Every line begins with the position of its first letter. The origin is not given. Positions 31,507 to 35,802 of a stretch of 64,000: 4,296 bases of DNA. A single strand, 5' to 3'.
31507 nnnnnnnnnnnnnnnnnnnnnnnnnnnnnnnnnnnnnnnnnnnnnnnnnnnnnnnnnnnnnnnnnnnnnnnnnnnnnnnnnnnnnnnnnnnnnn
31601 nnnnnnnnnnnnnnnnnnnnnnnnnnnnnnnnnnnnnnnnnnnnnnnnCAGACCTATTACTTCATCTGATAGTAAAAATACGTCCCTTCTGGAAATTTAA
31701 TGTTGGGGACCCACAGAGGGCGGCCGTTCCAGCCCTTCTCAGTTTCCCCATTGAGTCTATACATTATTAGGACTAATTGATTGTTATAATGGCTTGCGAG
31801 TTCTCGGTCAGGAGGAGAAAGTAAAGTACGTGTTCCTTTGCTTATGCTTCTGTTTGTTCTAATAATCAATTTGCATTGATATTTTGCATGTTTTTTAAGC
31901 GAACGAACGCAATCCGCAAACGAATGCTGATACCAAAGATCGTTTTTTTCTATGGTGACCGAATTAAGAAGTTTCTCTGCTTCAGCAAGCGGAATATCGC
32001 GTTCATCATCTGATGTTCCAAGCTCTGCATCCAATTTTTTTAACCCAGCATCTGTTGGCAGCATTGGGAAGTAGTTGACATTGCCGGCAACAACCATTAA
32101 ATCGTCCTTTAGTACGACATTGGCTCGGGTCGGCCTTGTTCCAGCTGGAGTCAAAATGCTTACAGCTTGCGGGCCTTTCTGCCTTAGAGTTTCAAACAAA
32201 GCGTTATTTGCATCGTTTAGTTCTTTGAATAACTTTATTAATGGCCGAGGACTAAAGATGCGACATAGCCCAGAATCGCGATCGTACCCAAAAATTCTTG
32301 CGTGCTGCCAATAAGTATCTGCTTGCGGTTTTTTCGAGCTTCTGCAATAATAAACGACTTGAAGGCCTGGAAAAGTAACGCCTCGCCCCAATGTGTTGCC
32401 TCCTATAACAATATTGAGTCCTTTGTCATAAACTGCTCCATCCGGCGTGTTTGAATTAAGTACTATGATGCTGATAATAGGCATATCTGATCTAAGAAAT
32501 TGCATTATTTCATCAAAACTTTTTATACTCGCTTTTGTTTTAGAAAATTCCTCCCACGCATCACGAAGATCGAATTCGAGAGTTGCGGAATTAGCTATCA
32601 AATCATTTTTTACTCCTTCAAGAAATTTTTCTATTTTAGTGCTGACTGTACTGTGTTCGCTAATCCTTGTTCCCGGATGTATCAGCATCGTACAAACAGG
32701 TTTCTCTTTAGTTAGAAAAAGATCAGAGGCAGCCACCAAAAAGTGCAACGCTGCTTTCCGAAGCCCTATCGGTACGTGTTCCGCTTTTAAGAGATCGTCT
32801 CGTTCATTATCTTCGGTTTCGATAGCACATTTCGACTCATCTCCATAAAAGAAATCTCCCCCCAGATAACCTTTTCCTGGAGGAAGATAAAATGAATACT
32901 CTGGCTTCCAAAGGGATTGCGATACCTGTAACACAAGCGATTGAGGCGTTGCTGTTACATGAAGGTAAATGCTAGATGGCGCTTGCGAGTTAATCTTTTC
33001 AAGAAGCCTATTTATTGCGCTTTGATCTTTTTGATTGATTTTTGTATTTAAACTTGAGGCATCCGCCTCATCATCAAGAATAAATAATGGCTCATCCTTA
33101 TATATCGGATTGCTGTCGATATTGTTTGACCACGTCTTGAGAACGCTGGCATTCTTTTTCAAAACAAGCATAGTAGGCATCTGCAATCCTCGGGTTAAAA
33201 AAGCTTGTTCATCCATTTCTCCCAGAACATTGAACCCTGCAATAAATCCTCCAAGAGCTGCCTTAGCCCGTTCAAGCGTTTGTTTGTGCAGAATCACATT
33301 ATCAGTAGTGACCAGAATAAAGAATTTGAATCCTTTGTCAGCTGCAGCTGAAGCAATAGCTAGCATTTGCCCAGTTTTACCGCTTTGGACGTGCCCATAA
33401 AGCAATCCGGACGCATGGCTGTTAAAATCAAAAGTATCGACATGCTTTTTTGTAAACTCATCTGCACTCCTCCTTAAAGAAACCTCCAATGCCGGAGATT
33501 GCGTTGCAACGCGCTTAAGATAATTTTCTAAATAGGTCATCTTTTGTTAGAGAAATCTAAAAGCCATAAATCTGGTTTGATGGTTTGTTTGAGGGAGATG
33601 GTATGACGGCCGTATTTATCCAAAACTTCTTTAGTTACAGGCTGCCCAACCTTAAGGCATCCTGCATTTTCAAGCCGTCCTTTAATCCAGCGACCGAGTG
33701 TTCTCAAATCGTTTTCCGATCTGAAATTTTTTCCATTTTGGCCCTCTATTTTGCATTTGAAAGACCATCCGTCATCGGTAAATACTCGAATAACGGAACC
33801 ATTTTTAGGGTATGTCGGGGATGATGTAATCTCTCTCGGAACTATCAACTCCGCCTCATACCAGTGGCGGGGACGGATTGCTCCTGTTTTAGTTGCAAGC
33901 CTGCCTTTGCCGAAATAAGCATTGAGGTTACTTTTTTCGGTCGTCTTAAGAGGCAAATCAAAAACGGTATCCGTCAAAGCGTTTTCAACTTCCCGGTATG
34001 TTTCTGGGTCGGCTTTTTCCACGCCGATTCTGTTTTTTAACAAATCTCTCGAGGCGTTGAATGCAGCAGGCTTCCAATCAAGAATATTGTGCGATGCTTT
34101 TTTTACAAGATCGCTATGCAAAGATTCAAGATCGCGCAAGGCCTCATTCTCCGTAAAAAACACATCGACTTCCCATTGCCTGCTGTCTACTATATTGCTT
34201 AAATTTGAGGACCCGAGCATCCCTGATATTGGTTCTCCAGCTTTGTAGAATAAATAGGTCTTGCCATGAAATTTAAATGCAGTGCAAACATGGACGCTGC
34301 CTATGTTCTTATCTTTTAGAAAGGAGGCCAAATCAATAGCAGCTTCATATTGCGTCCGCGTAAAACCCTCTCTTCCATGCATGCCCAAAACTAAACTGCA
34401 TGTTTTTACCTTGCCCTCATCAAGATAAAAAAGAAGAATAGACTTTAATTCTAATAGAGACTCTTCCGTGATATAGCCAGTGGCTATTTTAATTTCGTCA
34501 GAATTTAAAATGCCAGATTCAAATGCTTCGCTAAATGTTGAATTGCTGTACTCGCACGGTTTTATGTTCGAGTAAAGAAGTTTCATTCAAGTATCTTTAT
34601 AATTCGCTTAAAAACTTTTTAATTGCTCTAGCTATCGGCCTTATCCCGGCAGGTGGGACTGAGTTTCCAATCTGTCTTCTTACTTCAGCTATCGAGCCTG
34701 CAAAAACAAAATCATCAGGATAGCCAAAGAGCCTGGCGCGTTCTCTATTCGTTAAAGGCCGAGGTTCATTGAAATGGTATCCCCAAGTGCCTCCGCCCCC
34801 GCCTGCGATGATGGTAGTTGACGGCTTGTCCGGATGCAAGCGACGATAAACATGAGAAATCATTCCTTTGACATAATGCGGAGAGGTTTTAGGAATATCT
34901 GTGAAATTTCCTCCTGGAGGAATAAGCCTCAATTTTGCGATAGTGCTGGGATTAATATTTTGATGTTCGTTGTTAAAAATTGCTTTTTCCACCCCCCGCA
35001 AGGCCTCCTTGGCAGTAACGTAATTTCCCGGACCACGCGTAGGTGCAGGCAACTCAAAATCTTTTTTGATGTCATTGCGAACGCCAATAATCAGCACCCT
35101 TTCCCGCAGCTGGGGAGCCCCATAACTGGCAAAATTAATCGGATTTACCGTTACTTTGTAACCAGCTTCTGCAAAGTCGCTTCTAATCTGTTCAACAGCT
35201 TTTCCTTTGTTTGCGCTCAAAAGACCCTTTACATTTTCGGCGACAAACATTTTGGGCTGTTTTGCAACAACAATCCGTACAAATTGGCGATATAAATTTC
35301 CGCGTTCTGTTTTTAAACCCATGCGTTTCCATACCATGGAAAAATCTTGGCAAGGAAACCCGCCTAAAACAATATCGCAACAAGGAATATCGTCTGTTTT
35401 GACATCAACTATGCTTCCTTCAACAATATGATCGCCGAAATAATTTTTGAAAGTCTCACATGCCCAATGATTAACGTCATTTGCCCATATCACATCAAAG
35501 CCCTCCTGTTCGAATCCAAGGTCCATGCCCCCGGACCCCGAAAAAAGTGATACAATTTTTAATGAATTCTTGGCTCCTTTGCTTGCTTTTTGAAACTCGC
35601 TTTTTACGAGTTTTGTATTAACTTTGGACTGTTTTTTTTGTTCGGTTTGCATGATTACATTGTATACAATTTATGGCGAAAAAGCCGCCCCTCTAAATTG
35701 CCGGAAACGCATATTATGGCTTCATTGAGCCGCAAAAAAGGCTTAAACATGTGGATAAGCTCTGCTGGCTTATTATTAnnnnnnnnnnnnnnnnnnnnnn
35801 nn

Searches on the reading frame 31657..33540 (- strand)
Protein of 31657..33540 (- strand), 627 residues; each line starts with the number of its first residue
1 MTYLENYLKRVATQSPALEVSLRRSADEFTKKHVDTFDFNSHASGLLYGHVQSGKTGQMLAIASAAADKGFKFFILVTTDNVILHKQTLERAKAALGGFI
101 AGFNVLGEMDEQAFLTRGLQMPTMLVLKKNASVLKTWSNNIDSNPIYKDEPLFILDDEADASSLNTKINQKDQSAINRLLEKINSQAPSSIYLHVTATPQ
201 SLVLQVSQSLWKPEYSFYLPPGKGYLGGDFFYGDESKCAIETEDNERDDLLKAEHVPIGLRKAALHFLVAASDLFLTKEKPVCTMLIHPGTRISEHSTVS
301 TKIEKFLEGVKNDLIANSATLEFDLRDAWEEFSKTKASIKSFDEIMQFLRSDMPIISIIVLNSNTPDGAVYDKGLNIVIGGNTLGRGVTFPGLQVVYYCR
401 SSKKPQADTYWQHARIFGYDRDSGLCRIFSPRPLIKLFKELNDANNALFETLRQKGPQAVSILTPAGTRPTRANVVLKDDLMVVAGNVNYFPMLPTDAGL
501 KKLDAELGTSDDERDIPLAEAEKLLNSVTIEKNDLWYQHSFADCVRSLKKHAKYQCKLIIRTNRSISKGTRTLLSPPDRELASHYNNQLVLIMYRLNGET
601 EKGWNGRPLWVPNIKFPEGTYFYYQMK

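Call 6: search_protein_families(library=pfam, proteins=[window:31657-33540:-], max_evalue=0.01)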
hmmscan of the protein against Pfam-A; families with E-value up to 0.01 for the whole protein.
window:31657-33540:- (627 aa): 3 families
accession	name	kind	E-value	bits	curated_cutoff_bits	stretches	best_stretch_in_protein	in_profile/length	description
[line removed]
PF18766.7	SWI2_SNF2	-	0.00049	20.2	26.7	1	34-200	10-156/221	SWI2/SNF2 ATPase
PF04851.21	ResIII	-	0.0016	18.8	22.5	1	26-200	8-163/164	Type III restriction enzyme, res subunit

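Call 8: search_protein_families(library=padloc, proteins=[window:31657-33540:-], max_evalue=0.01)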
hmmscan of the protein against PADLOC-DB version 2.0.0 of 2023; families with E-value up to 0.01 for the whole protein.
window:31657-33540:- (627 aa): 3 families
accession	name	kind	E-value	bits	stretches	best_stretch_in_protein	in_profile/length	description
PDLC03202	Helicase_II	-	6.9e-183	607.3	1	1-624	1-618/621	Type II helicase domain protein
PDLC02205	MzaC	-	1.1e-17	61.3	2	342-451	536-648/952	-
PDLC02573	DrmA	-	0.0073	12.3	0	547-598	386-437/1018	DrmA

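Call 9: search_protein_families(library=ncbifam, proteins=[window:31657-33540:-], max_evalue=0.01)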
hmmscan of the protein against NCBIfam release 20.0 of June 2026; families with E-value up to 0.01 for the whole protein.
window:31657-33540:- (627 aa): 1 family
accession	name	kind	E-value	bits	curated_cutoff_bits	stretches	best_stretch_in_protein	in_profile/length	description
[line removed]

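Call 66: find_related_loci(query=window:31657-33540:-, collection=metagenome_contigs, flank=7000)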
Query window:31657-33540:- (627 aa) in metagenome_contigs; peptide patterns used: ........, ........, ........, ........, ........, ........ (x = any residue, [..] = any of these).
209 stretches matched a pattern; 30 encode a relative of the query (tblastn E <= 1e-3); 30 distinct loci.
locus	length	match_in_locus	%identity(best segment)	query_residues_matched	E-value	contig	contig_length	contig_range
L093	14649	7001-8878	85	1-627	0e+0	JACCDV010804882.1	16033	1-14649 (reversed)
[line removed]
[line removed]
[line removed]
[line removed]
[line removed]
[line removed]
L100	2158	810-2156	83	3-450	0e+0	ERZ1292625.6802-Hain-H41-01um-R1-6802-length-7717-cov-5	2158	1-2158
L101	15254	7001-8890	45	1-622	9e-171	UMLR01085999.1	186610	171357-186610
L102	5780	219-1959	62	1-627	1e-172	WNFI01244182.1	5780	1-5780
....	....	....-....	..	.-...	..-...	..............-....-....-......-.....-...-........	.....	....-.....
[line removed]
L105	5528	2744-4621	42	1-623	7e-153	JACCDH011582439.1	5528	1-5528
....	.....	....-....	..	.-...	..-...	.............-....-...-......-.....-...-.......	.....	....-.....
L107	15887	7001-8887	42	1-623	2e-150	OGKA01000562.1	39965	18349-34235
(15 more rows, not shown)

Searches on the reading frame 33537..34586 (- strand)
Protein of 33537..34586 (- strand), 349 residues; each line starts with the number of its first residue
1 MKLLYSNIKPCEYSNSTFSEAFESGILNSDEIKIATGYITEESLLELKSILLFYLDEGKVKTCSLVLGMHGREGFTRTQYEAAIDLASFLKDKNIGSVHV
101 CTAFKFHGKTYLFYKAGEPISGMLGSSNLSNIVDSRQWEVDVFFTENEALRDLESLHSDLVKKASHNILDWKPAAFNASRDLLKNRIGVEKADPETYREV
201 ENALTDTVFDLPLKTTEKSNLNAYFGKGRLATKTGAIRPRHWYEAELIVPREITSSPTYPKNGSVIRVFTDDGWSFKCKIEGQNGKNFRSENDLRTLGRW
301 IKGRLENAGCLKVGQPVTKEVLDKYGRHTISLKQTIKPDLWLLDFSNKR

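Call 6: search_protein_families(library=pfam, proteins=[window:33537-34586:-], max_evalue=0.01)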
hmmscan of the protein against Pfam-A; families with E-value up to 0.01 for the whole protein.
window:33537-34586:- (349 aa): 2 families
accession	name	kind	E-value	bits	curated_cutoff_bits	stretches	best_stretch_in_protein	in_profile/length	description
PF20731.2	RE_NgoFVII_C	-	4.8e-36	124.1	23.8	1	202-334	4-129/131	NgoFVII C-terminal B3-like DNA-binding domain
PF09565.16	RE_NgoFVII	-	8.3e-26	90.7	23.8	1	22-163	9-155/162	NgoFVII restriction endonuclease N-terminal PLD domain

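Call 8: search_protein_families(library=padloc, proteins=[window:33537-34586:-], max_evalue=0.01)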
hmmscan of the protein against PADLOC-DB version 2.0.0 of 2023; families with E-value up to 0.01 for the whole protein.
window:33537-34586:- (349 aa): 1 family
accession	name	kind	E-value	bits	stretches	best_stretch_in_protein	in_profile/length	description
PDLC03530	REase_II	-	8.2e-97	322.3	1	1-346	1-345/350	Type II restriction enzyme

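Call 9: search_protein_families(library=ncbifam, proteins=[window:33537-34586:-], max_evalue=0.01)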
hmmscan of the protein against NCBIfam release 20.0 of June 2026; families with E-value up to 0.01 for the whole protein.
window:33537-34586:- (349 aa): 0 families

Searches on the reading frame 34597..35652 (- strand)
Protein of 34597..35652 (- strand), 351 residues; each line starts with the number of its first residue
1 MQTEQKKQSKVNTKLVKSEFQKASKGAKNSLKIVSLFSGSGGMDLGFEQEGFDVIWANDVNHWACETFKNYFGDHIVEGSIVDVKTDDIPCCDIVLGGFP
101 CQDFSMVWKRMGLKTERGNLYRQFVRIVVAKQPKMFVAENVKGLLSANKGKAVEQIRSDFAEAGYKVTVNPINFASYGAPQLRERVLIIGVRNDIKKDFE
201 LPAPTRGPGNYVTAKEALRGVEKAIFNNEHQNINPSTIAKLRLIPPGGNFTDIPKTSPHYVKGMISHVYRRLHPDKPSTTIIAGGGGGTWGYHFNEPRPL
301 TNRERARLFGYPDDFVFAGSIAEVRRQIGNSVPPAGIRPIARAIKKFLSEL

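Call 6: search_protein_families(library=pfam, proteins=[window:34597-35652:-], max_evalue=0.01)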
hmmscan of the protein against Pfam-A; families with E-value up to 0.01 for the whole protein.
window:34597-35652:- (351 aa): 1 family
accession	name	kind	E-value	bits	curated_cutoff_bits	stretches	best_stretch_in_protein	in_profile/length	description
PF00145.23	DNA_methylase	-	1.1e-75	255.5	22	1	31-346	1-324/324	C-5 cytosine-specific DNA methylase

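Call 8: search_protein_families(library=padloc, proteins=[window:34597-35652:-], max_evalue=0.01)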
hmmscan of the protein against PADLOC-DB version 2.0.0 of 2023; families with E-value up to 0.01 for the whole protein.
window:34597-35652:- (351 aa): 63 families (the best 25 are shown)
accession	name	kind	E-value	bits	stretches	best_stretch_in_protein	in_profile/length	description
PDLC03378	MTase_II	-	1.4e-113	377.7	1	30-350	2-332/344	Type II methyltransferase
PDLC03272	MTase_II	-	1.5e-80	269.4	1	7-349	51-391/407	Type II methyltransferase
PDLC03234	MTase_II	-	8.1e-73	243.8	2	30-221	4-202/375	Type II methyltransferase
PDLC00027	DruM2|DruM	-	5.3e-69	231.3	2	28-284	9-251/361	DNA cytosine methylase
PDLC03326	MTase_II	-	8.7e-69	230.6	2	30-205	4-188/412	Type II methyltransferase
PDLC00031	DruM2|DruM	-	1.7e-67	226.1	2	27-210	8-190/361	DNA cytosine methylase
PDLC00033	DruM2|DruM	-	2.3e-66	222.6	1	21-349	12-365/368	DNA cytosine methylase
PDLC00026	DruM2|DruM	-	2.9e-61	205.9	1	29-349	3-319/336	DNA cytosine methylase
PDLC03223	MTase_II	-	1.1e-53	180.4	2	238-348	355-466/469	Type II methyltransferase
PDLC00030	DruM2|DruM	-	7.8e-49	164.8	2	28-198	3-191/380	DNA cytosine methylase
PDLC03237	MTase_II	-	8.8e-49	164.2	2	31-197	794-974/1036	Type II methyltransferase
PDLC03307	MTase_II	-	6.3e-47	158.6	2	32-155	2-125/382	Type II methyltransferase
PDLC02649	DrmMII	-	1.6e-45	153.9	3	83-199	107-227/422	DrmMII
PDLC02650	DrmMII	-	1e-44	151.1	2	30-146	8-138/435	DrmMII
PDLC03330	MTase_II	-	4e-44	149.1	1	19-349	86-427/430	Type II methyltransferase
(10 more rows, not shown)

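Call 9: search_protein_families(library=ncbifam, proteins=[window:34597-35652:-], max_evalue=0.01)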
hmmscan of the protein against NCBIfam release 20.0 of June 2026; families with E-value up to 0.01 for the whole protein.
window:34597-35652:- (351 aa): 2 families
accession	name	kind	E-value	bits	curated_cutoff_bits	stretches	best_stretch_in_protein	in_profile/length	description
TIGR00675.1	dcm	superfamily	2.6e-71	240.9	100.65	1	33-344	1-329/329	DNA (cytosine-5-)-methyltransferase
NF007772.0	PRK10458.1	subfamily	1.3e-24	86.7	710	2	80-201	158-298/472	DNA cytosine methylase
